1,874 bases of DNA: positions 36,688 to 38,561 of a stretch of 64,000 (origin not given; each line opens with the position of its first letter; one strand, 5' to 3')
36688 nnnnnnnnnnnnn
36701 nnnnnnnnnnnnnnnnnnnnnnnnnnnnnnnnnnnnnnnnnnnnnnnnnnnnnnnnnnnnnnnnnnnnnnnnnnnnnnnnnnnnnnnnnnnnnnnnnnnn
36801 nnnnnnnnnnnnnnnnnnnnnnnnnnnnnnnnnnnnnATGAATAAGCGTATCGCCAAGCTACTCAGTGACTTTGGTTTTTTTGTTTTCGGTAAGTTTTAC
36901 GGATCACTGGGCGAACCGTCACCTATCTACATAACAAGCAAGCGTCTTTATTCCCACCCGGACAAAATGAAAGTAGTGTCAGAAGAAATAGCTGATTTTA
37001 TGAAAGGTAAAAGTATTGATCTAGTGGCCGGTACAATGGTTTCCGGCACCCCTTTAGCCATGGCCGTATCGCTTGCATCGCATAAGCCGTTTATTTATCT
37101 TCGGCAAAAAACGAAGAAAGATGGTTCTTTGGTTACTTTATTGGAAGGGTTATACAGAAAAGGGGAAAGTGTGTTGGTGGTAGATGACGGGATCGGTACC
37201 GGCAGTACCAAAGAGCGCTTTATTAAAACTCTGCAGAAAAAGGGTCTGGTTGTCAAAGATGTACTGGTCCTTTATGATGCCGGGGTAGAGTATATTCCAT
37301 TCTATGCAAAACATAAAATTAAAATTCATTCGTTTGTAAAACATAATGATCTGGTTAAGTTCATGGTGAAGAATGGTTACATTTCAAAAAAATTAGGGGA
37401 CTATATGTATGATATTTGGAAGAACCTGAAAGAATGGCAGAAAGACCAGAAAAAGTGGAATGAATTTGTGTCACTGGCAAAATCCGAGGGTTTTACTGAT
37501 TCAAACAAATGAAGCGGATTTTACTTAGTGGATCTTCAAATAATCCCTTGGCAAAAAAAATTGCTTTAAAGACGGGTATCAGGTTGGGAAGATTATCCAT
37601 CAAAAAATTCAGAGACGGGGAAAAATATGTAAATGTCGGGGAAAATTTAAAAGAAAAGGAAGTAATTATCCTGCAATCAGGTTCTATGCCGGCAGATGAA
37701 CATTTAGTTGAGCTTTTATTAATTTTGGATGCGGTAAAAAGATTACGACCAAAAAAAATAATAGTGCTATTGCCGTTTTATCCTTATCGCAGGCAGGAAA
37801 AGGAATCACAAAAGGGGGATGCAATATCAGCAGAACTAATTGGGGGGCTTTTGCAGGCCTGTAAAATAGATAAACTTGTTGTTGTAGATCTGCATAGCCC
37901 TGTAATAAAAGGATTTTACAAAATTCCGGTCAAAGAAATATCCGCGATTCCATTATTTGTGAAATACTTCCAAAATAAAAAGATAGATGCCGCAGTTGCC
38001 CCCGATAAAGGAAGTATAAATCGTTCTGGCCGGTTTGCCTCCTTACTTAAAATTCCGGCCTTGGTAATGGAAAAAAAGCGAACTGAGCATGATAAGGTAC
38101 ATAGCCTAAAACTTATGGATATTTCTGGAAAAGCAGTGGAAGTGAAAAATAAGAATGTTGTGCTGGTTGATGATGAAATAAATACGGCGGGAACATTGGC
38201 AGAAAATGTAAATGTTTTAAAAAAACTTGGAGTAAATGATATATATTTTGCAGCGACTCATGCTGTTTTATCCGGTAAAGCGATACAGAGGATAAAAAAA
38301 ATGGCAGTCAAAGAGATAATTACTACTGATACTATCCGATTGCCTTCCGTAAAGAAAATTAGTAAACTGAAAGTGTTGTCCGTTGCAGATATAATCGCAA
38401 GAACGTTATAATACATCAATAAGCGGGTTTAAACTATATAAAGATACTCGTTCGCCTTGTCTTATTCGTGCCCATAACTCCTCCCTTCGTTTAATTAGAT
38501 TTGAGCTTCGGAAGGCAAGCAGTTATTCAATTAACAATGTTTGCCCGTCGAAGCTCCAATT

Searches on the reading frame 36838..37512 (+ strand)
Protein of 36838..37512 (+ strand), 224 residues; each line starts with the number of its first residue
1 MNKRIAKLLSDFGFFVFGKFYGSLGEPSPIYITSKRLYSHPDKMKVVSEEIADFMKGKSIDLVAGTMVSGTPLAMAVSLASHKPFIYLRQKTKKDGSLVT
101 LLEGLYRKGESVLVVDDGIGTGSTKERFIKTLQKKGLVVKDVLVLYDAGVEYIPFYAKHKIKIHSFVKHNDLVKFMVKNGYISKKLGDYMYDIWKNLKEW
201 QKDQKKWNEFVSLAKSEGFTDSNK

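Call 49: search_protein_families(library=pfam, proteins=[window:36838-37512:+], max_evalue=0.01)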
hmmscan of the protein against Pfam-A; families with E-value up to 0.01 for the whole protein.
window:36838-37512:+ (224 aa): 4 families
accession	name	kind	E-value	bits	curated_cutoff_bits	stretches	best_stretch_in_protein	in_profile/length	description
PF00156.33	Pribosyltran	-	5e-07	29.6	26.3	1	53-154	25-132/158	Phosphoribosyl transferase domain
PF22714.1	SNaCT8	-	0.0012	19.3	27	1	139-212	89-161/164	Short NACHT-associated C-Terminal domain, family 8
PF24390.1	PRTase-CE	-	0.0032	17.8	27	1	88-215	84-201/253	PRTase-CE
PF01131.25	Topoisom_bac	-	0.005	16.3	35.1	1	95-156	326-377/411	DNA topoisomerase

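Call 52: search_protein_families(library=ncbifam, proteins=[window:36838-37512:+], max_evalue=0.001)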
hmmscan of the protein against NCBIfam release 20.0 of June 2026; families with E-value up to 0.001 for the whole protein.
window:36838-37512:+ (224 aa): 17 families
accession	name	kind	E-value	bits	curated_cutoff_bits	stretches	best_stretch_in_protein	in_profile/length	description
NF010382.0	PRK13809.1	equivalog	1.6e-21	76.7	208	1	7-189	15-198/210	orotate phosphoribosyltransferase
TIGR00336.1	pyrE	equivalog_domain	1.1e-20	74.1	106.8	1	8-170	2-171/173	orotate phosphoribosyltransferase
NF004034.0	PRK05500.1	equivalog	1.8e-20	73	656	1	9-184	294-468/478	bifunctional orotidine-5'-phosphate decarboxylase/orotate phosphoribosyltransferase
NF001729.0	PRK00455.1-3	equivalog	2.1e-19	69.8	245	1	21-208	35-227/231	orotate phosphoribosyltransferase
TIGR01367.1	pyrE_Therm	equivalog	3.3e-13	49.7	150.25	1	5-140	2-136/187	orotate phosphoribosyltransferase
NF002620.0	PRK02277.1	subfamily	7.8e-12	45.3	115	1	27-147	52-179/201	orotate phosphoribosyltransferase-like protein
NF040646.1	HPT_Archaea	equivalog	8.1e-10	38.6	200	1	41-169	36-174/184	hypoxanthine/guanine phosphoribosyltransferase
NF009211.0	PRK12560.1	equivalog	1.9e-09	37.6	188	1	41-178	34-179/187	adenine phosphoribosyltransferase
NF002635.0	PRK02304.1-4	subfamily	7.9e-09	35.3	146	1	41-151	36-157/188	adenine phosphoribosyltransferase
NF002636.0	PRK02304.1-5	equivalog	8.3e-08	31.9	125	0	37-93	32-88/176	adenine phosphoribosyltransferase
NF006328.0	PRK08558.1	equivalog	7.8e-07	28.9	184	1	32-162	84-230/238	adenine phosphoribosyltransferase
NF002634.0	PRK02304.1-3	equivalog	5.2e-06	26.3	170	1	37-144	33-153/182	adenine phosphoribosyltransferase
TIGR01090.1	apt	equivalog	3.3e-05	24.1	185.85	0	37-97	24-84/169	adenine phosphoribosyltransferase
NF005592.0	PRK07322.1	subfamily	4.8e-05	22.8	143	0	46-93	40-86/180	adenine phosphoribosyltransferase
NF002633.0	PRK02304.1-2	equivalog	5.4e-05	23.1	224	0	43-143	32-145/172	adenine phosphoribosyltransferase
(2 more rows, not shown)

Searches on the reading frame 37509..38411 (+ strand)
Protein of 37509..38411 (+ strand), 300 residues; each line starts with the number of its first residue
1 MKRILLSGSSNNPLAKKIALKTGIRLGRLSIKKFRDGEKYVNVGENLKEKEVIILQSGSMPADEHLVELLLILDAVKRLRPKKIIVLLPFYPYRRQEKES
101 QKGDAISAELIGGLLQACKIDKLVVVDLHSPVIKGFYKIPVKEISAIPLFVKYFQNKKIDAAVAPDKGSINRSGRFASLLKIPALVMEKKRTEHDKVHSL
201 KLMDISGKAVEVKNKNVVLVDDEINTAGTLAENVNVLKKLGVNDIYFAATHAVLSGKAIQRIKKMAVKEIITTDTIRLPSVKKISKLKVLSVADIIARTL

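Call 49: search_protein_families(library=pfam, proteins=[window:37509-38411:+], max_evalue=0.01)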
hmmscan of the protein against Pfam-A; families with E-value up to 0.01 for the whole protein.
window:37509-38411:+ (300 aa): 5 families
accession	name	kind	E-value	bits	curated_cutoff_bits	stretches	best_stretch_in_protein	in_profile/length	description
PF13793.12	Pribosyltran_N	-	9e-31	106.6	25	1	5-117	3-115/117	N-terminal domain of ribose phosphate pyrophosphokinase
PF00156.33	Pribosyltran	-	5.2e-13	49.1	26.3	1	149-271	18-144/158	Phosphoribosyl transferase domain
PF14572.12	Pribosyl_synth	-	1.3e-10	41.9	27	1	211-298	80-168/184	Phosphoribosyl synthetase-associated domain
PF15609.12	PRTase_2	-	0.00067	19.7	28.8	1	205-267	110-173/188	Phosphoribosyl transferase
PF14681.12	UPRTase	-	0.003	17.5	27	1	212-265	118-171/206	Uracil phosphoribosyltransferase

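Call 52: search_protein_families(library=ncbifam, proteins=[window:37509-38411:+], max_evalue=0.001)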
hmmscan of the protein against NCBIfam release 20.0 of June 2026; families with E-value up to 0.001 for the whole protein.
window:37509-38411:+ (300 aa): 18 families
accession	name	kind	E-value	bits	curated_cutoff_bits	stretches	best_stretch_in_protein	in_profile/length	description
TIGR01251.1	ribP_PPkin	subfamily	3.1e-83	279.3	113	1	5-300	3-295/309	ribose-phosphate diphosphokinase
NF002320.0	PRK01259.1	subfamily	4.6e-77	259.5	297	1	4-299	8-300/316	ribose-phosphate diphosphokinase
NF002618.0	PRK02269.1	equivalog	2e-76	257.7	460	1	5-298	8-301/321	ribose-phosphate diphosphokinase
NF002844.0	PRK03092.1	equivalog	5e-67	226.4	438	1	4-299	13-308/326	ribose-phosphate diphosphokinase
NF002758.0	PRK02812.1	equivalog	1.2e-66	225.1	518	1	5-299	24-315/330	ribose-phosphate pyrophosphokinase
NF002095.0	PRK00934.1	equivalog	4.5e-66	222.9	296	1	5-296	3-280/287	ribose-phosphate diphosphokinase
NF002686.0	PRK02458.1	equivalog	2.3e-59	201.5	506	1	5-298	12-301/323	ribose-phosphate diphosphokinase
NF003428.0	PRK04923.1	equivalog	1.4e-54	185.4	536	1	4-300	8-304/319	ribose-phosphate diphosphokinase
NF001815.0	PRK00553.1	equivalog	4.9e-49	167.2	484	1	2-296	9-304/332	ribose-phosphate pyrophosphokinase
NF005537.0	PRK07199.1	subfamily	1.8e-45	155.3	322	1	2-280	2-277/301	ribose-phosphate diphosphokinase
NF005299.0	PRK06827.1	subfamily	1.2e-25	90.1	327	1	57-272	100-326/383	phosphoribosylpyrophosphate synthetase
NF002620.0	PRK02277.1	subfamily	1.1e-05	25.3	115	1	185-276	113-200/201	orotate phosphoribosyltransferase-like protein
TIGR01090.1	apt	equivalog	1.9e-05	24.8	185.85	1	185-249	81-144/169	adenine phosphoribosyltransferase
NF002635.0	PRK02304.1-4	subfamily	0.00015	21.4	146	1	150-272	46-173/188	adenine phosphoribosyltransferase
NF002636.0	PRK02304.1-5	equivalog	0.00026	20.5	125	1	196-268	100-171/176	adenine phosphoribosyltransferase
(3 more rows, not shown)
